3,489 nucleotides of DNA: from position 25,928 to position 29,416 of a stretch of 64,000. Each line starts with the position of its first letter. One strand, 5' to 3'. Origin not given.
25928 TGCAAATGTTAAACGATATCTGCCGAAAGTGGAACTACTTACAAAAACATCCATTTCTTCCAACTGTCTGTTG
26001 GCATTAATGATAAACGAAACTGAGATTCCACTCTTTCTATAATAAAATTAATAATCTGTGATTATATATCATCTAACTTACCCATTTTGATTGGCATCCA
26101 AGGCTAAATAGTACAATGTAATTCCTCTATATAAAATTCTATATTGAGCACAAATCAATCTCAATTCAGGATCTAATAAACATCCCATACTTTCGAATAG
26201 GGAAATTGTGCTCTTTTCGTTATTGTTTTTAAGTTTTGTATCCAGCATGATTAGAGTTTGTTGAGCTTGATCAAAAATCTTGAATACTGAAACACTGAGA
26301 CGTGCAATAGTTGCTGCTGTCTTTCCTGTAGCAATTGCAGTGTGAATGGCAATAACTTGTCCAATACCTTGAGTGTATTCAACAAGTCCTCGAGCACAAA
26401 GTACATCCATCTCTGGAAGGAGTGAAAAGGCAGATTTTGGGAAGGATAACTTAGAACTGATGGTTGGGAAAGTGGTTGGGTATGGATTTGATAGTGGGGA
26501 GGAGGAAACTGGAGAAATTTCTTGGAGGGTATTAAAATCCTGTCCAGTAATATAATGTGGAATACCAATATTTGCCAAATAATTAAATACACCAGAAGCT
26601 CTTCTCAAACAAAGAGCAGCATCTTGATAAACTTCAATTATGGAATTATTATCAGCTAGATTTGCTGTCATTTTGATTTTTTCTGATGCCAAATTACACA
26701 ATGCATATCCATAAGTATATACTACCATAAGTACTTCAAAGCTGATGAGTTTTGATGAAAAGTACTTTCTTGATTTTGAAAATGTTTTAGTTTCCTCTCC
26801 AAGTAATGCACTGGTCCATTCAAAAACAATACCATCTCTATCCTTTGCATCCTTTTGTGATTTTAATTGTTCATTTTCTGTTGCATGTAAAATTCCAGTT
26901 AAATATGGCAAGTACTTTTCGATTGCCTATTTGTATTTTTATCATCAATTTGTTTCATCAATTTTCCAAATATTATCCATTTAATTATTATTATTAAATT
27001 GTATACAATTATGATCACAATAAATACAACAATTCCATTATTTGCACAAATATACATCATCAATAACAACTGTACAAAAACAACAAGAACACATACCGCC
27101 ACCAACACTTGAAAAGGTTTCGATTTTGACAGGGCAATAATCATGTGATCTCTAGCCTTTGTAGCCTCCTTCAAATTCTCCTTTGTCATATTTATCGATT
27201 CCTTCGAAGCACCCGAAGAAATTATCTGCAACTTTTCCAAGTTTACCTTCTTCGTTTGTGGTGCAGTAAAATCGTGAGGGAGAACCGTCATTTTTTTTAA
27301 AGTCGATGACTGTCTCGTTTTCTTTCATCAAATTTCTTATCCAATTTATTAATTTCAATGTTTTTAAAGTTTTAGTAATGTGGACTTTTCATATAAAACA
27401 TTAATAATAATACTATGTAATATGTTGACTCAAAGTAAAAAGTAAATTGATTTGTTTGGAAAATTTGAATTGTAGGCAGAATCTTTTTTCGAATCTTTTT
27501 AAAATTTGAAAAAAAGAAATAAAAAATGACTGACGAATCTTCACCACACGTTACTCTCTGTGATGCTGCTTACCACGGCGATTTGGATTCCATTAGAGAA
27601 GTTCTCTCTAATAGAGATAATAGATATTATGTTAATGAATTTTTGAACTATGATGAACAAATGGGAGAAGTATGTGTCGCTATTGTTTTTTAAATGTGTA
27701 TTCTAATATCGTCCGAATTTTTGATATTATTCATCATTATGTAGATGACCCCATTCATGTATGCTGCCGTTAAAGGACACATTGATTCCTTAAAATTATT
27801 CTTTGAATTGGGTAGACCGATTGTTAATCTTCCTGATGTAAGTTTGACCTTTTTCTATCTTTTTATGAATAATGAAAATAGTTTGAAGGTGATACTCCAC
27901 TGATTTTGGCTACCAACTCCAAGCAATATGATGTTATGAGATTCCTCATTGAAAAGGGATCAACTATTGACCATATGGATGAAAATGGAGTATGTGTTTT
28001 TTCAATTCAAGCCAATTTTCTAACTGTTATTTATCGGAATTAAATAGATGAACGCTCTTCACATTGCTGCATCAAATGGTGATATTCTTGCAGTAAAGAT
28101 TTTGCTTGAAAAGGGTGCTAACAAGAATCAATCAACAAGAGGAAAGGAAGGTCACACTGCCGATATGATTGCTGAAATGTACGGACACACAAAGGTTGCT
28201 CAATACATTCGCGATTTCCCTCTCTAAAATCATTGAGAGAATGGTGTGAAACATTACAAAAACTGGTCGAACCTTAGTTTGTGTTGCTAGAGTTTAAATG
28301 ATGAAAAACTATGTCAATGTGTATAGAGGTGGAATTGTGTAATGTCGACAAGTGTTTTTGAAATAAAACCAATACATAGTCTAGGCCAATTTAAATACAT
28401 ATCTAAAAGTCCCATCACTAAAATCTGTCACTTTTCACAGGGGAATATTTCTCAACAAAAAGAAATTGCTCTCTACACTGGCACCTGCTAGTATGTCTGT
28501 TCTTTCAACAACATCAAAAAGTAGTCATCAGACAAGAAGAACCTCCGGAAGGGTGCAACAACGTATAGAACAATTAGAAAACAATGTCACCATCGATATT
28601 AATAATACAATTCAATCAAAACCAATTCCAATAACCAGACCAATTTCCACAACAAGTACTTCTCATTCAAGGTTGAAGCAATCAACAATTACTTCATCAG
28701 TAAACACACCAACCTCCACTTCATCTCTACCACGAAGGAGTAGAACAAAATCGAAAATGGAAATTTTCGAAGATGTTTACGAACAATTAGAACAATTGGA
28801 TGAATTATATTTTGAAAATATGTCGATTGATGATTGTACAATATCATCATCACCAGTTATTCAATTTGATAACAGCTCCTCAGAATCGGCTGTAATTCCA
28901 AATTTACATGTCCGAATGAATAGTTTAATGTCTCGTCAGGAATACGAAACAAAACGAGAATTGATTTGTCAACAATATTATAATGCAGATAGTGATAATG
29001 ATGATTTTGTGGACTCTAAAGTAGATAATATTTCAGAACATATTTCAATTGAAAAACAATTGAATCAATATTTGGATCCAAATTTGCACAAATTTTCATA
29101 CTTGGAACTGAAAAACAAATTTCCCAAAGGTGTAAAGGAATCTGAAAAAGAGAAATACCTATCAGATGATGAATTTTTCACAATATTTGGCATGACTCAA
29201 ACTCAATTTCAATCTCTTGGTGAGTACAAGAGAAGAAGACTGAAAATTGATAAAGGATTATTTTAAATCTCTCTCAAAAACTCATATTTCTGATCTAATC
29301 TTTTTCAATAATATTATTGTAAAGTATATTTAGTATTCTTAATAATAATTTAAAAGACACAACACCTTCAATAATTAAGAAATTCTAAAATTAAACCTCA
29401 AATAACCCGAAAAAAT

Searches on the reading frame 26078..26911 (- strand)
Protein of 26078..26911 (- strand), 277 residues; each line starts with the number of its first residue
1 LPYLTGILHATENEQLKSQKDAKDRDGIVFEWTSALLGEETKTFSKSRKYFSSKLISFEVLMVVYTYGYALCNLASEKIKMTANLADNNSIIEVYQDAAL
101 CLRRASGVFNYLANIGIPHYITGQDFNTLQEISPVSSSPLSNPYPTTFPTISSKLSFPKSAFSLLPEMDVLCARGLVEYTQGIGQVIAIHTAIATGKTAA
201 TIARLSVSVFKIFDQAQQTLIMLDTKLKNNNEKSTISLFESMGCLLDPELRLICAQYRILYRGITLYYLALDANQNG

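Call 31: search_protein_families(library=pfam, proteins=[window:26078-26911:-], max_evalue=0.001)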
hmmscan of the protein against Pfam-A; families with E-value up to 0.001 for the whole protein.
window:26078-26911:- (277 aa): 1 family
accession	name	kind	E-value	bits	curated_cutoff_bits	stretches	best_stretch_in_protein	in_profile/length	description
PF03097.24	BRO1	-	2.2e-08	33.9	35.1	1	26-275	83-265/385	BRO1-like domain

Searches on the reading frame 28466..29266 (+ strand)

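Call 31: search_protein_families(library=pfam, proteins=[window:28466-29266:+], max_evalue=0.001)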
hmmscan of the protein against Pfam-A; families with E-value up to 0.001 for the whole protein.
window:28466-29266:+ (266 aa): 1 family
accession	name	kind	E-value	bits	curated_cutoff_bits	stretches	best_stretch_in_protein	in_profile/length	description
PF02209.24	VHP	-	1.4e-12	47.8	27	1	231-266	1-36/36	Villin headpiece domain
